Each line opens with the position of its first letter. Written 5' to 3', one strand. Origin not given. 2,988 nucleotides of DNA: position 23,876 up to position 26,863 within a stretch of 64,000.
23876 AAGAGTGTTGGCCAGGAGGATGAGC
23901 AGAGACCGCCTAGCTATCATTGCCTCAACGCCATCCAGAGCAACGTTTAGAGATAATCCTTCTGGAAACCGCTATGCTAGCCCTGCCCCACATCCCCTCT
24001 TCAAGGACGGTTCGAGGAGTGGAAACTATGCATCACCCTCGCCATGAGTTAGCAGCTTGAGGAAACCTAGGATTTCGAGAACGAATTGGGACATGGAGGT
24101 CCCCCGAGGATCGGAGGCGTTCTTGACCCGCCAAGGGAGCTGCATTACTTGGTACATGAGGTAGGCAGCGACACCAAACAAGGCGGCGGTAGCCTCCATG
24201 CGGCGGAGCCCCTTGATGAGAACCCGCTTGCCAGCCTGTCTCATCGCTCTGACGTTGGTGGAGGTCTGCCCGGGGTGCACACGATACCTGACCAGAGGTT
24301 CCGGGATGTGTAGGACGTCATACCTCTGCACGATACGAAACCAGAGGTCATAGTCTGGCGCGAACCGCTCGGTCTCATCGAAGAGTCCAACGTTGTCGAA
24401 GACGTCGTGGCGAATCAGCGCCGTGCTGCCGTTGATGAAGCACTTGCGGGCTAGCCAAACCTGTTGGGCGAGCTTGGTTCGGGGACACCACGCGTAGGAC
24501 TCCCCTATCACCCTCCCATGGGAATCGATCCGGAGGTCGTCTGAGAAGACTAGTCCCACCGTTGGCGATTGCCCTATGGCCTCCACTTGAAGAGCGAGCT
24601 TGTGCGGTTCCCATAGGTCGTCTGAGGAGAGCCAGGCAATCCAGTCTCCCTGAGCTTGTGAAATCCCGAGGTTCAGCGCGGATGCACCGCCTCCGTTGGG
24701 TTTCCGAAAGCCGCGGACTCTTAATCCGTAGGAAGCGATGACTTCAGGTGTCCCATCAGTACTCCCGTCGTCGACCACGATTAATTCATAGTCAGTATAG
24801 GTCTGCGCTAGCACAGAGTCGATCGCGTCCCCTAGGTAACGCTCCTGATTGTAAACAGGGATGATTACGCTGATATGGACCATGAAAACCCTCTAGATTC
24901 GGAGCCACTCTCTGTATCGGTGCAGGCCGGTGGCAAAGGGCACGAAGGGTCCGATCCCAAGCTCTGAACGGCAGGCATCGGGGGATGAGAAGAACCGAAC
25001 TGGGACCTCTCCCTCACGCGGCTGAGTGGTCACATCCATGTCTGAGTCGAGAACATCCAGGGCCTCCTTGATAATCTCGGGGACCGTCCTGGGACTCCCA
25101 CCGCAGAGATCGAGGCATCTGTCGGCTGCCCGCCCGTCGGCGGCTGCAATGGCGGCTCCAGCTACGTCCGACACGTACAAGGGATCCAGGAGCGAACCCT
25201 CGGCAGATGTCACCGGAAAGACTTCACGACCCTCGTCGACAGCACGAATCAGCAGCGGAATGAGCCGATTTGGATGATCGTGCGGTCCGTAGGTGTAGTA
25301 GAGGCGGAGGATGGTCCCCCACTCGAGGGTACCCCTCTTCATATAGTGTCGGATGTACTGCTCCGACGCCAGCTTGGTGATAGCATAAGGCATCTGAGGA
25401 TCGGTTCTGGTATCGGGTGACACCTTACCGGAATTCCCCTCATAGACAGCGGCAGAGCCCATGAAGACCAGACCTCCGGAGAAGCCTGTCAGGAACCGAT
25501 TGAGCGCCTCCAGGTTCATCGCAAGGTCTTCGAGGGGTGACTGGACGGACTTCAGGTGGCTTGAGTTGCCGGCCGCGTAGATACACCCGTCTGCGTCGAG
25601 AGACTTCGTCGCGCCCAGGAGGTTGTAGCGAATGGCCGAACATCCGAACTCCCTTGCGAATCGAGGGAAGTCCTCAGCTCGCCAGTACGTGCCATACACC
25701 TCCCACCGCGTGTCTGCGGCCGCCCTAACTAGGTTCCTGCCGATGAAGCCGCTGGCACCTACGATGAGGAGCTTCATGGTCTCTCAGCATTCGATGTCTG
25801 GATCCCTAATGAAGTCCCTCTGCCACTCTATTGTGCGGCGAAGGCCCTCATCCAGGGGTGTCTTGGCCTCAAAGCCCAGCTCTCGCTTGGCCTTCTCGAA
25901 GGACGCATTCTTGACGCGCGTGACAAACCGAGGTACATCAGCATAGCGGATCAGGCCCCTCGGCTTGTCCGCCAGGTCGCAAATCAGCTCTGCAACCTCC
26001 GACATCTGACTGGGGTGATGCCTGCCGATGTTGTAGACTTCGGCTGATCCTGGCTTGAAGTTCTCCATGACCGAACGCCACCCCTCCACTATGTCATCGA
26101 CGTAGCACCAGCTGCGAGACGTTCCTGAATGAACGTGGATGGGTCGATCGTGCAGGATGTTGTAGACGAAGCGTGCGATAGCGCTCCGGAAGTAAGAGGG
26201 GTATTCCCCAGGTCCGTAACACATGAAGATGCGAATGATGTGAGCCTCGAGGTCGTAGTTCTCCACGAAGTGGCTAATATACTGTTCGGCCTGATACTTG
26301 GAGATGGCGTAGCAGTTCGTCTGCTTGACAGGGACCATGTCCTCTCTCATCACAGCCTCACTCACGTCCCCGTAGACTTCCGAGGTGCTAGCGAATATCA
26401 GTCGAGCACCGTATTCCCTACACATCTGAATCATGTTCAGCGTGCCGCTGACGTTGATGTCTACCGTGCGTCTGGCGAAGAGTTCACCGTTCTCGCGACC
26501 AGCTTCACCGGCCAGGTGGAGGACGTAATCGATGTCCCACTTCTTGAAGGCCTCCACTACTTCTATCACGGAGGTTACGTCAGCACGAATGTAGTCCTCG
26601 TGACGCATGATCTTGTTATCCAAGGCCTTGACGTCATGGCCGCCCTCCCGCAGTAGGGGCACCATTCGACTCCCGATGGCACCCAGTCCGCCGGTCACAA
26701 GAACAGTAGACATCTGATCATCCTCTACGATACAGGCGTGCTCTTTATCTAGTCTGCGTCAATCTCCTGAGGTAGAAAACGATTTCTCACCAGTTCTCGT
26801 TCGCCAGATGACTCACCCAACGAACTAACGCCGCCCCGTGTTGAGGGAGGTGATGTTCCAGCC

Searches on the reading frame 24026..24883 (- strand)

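Call 50: search_protein_families(library=pfam, proteins=[window:24026-24883:-], max_evalue=0.001)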
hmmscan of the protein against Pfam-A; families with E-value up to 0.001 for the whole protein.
window:24026-24883:- (285 aa): 4 families
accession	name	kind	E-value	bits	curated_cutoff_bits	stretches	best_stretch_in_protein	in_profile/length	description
PF00535.33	Glycos_transf_2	-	9.5e-37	126.9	23.3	1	5-165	1-167/168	Glycosyl transferase family 2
PF13641.12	Glyco_tranf_2_3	-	7.3e-18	65.9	27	1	4-198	3-209/230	Glycosyltransferase like family 2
PF10111.15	Glyco_tranf_2_2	-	3.2e-17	63.4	27.3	1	5-215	1-224/276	Glycosyltransferase like family 2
PF13632.12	Glyco_trans_2_3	-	0.0008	19.7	27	0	124-217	46-136/198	Glycosyl transferase family group 2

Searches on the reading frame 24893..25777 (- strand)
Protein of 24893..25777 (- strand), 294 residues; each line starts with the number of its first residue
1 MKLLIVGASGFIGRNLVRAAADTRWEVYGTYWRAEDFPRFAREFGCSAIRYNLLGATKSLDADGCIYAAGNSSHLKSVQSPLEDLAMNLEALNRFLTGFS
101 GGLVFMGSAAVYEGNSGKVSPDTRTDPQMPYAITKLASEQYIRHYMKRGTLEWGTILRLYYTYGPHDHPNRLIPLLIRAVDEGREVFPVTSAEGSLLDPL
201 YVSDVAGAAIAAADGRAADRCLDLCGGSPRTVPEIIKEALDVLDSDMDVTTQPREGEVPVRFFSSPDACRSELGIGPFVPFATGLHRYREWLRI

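Call 50: search_protein_families(library=pfam, proteins=[window:24893-25777:-], max_evalue=0.001)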
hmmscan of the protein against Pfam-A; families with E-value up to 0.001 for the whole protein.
window:24893-25777:- (294 aa): 4 families
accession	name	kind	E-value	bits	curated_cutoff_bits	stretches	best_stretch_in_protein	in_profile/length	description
PF01370.27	Epimerase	-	8.3e-26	91.3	20.9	1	4-214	2-226/240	NAD dependent epimerase/dehydratase family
PF16363.11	GDP_Man_Dehyd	-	2.3e-11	44.2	27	1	103-249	124-272/332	GDP-mannose 4,6 dehydratase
PF04321.23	RmlD_sub_bind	-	2.1e-08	34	27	1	1-219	1-203/287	RmlD substrate binding domain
PF01073.25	3Beta_HSD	-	5.2e-06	26.1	22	0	113-214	131-230/280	3-beta hydroxysteroid dehydrogenase/isomerase family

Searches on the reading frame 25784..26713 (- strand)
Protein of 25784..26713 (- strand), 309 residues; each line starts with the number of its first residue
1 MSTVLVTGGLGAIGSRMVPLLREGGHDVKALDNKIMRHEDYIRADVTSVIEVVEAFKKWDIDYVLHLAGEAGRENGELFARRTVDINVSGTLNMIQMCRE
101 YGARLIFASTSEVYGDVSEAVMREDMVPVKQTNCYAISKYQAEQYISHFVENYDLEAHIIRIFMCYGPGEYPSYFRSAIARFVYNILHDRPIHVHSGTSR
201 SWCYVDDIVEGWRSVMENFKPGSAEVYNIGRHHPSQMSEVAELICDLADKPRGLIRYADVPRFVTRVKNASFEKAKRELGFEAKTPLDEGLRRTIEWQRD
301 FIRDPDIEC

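Call 50: search_protein_families(library=pfam, proteins=[window:25784-26713:-], max_evalue=0.001)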
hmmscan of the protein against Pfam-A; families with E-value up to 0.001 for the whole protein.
window:25784-26713:- (309 aa): 6 families
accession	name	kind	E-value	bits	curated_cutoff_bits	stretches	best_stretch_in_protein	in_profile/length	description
PF01370.27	Epimerase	-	1.1e-48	166.1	20.9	1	4-230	1-240/240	NAD dependent epimerase/dehydratase family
PF16363.11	GDP_Man_Dehyd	-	1.9e-39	136.5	27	1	5-294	1-332/332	GDP-mannose 4,6 dehydratase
PF04321.23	RmlD_sub_bind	-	1.2e-18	67.7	27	1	3-285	2-271/287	RmlD substrate binding domain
PF01073.25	3Beta_HSD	-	1.2e-15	57.7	22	1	5-209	1-222/280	3-beta hydroxysteroid dehydrogenase/isomerase family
PF07993.18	NAD_binding_4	-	2.5e-07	30.6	20.1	1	61-167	89-209/258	Male sterility protein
PF02719.21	Polysacc_synt_2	-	1.3e-06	28.3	20.2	1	37-110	54-128/293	Polysaccharide biosynthesis protein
